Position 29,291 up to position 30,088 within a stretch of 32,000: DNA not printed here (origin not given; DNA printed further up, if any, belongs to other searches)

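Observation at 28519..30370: AdoMet-decarboxylase domain fused to a ~160-aa polytopic membrane domain, immediately downstream of deoxyhypusine synthase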

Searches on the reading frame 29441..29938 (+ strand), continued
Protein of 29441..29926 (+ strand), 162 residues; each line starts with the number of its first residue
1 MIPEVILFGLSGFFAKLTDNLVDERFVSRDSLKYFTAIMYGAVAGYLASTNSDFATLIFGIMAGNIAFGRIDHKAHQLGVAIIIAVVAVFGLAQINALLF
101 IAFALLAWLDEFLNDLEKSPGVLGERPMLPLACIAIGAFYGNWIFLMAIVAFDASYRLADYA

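Call 65: list_cluster_members(proteins=[P0060, P0104, P0150, P0089, P0044, P0137, P0111, P0022, P0019, P0142])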
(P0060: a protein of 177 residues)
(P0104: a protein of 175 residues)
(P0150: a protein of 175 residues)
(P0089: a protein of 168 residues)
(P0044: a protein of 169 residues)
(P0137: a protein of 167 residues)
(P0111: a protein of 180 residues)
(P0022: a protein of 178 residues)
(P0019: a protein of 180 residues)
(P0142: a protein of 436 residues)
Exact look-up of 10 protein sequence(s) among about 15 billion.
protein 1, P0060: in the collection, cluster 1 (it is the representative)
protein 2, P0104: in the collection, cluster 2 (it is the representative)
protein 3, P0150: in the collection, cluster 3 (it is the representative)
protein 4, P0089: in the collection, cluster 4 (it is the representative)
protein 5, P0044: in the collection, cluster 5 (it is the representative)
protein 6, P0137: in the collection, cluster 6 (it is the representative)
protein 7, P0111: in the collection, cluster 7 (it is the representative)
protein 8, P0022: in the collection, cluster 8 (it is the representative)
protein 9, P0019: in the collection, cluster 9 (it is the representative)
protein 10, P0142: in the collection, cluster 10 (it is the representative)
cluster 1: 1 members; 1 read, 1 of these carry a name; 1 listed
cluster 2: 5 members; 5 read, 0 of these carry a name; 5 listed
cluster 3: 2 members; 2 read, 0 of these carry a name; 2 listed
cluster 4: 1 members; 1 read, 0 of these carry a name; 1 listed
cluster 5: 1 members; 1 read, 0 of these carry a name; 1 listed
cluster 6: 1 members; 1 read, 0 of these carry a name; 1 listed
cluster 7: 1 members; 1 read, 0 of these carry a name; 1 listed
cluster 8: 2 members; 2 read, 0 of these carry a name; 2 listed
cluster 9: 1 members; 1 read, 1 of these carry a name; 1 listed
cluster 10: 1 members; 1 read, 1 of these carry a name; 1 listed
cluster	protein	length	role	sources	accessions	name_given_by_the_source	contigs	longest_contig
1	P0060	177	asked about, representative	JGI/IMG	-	hypothetical protein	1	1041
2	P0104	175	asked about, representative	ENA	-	-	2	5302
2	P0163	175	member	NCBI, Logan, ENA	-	-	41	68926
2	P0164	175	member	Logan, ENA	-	-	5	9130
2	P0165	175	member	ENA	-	-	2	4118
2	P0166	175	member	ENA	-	-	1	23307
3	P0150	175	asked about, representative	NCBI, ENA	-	-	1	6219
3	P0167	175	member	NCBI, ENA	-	-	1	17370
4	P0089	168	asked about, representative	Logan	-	-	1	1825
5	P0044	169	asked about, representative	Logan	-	-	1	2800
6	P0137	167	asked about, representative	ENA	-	-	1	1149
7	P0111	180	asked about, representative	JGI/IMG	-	-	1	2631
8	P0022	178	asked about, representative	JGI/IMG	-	-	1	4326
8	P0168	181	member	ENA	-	-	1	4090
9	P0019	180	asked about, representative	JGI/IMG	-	hypothetical protein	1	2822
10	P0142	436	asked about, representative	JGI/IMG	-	arginase family enzyme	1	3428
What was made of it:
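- Tried and rejected: They are listed only as 'hypothetical protein' (call 65).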

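Call 80: search_protein_families(library=pfam, alignment_id=A3, max_evalue=1)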
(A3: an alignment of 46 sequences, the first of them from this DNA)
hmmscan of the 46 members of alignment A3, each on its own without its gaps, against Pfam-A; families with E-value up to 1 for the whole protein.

A. member 1, seq(166 aa): 0 families

B. families by the number of members that match (of 46 scanned): 50 families (the first 25 are shown)
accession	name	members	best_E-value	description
PF09605.15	Trep_Strep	2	0.0073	Hypothetical bacterial integral membrane protein (Trep_Strep)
PF06738.18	ThrE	2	0.015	Putative threonine/serine exporter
PF12805.13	FUSC-like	2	0.019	FUSC-like inner membrane protein yccS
PF11992.13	TgpA_N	2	0.066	TgpA N-terminal domain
PF11990.13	DUF3487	2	0.13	Protein of unknown function (DUF3487)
PF07331.16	TctB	1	0.00044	Tripartite tricarboxylate transporter TctB family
PF03988.17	DUF347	1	0.0011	Repeat of Unknown Function (DUF347)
PF24301.1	FraC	1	0.0012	Filament integrity protein FraC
PF03116.20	NQR2_RnfD_RnfE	1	0.0015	NQR2, RnfD, RnfE family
PF03706.18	LPG_synthase_TM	1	0.0023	Lysylphosphatidylglycerol synthase TM region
PF14264.12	Glucos_trans_II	1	0.0067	Glucosyl transferase GtrII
PF16079.10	Phage_holin_5_2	1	0.018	Phage holin family Hol44, in holin superfamily V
PF04304.18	DUF454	1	0.024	Protein of unknown function (DUF454)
PF17592.7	DUF5489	1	0.034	Family of unknown function (DUF5489)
PF00654.25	Voltage_CLC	1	0.035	Voltage gated chloride channel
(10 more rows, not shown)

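Call 81: search_protein_families(library=ncbifam, proteins=[P0142, L022:4051-4992:+], max_evalue=0.00001)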
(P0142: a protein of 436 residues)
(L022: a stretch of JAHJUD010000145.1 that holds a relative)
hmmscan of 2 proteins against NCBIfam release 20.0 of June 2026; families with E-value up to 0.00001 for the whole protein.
P0142 (436 aa): 4 families
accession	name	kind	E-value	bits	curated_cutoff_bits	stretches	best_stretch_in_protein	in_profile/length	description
TIGR01229.1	rocF_arginase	equivalog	1.6e-18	67.1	227.6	1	232-418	64-276/300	arginase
TIGR01230.1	agmatinase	equivalog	1.9e-18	67.1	174.3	1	224-416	66-254/275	agmatinase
NF002564.0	PRK02190.1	subfamily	8.5e-15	54.7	302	1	227-415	92-278/307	agmatinase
TIGR01227.1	hutG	equivalog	2.2e-09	37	229.15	1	222-415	82-286/307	formimidoylglutamase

L022:4051-4992:+ (313 aa): 5 families
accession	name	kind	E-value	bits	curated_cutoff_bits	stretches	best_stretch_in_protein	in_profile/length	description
TIGR01230.1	agmatinase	equivalog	7.8e-50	170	174.3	1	53-307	8-273/275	agmatinase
NF002564.0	PRK02190.1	subfamily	2.5e-36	125.4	302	1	50-310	25-301/307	agmatinase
TIGR01227.1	hutG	equivalog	1.1e-27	97.1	229.15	1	51-307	28-306/307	formimidoylglutamase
TIGR01229.1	rocF_arginase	equivalog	1.4e-19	70.6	227.6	2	224-287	210-272/300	arginase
NF010347.0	PRK13775.1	equivalog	2.4e-10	40.2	381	1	230-310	246-328/331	formimidoylglutamase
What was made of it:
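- On SpeDA (SpeD-fold arginine decarboxylase): The agmatinase model is the best match for these ARG genes (call 81).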
